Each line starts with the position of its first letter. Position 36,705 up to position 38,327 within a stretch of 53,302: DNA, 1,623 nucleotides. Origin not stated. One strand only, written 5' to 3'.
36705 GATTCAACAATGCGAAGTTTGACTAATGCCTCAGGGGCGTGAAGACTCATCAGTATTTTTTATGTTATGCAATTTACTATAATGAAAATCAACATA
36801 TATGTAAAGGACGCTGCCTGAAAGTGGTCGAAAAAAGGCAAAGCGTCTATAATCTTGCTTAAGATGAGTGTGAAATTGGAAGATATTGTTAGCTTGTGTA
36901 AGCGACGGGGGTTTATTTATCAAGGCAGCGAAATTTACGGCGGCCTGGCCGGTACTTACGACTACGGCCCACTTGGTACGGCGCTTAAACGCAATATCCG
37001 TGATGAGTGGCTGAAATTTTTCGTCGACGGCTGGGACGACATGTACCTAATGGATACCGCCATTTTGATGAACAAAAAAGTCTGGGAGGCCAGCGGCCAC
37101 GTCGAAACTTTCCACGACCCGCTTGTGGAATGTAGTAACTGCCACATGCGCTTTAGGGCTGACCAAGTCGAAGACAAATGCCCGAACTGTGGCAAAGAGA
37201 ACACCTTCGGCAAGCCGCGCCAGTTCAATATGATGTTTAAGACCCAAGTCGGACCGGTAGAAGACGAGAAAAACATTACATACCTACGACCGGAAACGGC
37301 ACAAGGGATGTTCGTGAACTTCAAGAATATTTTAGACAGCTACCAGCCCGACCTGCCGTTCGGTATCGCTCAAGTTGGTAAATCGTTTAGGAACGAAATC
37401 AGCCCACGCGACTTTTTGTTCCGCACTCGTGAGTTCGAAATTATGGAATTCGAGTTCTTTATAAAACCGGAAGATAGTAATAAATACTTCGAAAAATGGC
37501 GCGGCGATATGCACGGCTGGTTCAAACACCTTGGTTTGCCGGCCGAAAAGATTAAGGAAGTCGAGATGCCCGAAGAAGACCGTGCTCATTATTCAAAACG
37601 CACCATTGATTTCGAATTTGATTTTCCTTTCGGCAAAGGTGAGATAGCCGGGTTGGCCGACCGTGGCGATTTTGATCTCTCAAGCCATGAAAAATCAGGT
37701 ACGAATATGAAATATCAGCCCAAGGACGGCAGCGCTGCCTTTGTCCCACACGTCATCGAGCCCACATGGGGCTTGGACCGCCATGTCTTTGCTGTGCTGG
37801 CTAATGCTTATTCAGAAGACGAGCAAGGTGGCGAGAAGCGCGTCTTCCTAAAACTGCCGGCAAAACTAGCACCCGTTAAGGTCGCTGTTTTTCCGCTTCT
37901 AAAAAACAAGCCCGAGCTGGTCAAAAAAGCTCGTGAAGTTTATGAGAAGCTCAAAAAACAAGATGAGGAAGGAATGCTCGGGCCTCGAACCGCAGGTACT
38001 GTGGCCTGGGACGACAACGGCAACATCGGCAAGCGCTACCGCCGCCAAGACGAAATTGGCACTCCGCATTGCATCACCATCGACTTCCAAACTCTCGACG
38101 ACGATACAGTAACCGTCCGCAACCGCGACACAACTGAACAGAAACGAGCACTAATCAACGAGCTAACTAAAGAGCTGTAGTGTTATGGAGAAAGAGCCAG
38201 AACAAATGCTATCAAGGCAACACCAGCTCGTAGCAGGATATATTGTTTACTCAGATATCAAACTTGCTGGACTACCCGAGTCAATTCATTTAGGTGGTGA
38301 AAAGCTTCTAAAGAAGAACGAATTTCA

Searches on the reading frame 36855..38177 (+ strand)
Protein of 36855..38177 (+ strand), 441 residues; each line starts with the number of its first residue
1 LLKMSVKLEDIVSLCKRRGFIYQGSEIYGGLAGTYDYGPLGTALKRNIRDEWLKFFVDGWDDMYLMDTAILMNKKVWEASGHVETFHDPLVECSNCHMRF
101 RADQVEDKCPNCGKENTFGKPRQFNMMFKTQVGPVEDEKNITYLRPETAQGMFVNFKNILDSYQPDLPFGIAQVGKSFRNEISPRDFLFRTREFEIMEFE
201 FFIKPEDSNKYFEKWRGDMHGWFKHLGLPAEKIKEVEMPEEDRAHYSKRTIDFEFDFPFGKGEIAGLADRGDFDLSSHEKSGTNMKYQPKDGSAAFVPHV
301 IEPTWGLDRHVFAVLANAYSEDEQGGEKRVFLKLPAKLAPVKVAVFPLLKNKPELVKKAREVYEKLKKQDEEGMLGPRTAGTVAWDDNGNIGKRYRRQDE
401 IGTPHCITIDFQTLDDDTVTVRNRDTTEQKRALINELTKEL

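Call 91: search_protein_families(library=pfam, proteins=[window:36855-38177:+], max_evalue=0.001)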
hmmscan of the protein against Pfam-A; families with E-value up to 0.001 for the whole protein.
window:36855-38177:+ (441 aa): 3 families
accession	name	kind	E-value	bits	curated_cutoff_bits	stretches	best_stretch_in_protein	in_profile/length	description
PF03129.25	HGTP_anticodon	-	2.4e-19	69.7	21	1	342-440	1-90/94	Anticodon binding domain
PF00587.30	tRNA-synt_2b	-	8.4e-15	55.7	29.3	1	136-317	4-178/179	tRNA synthetase class II core domain (G, H, P, S and T)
PF23455.1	DUF7129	-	0.00098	19.3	30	0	91-115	12-36/45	Domain of unknown function (DUF7129)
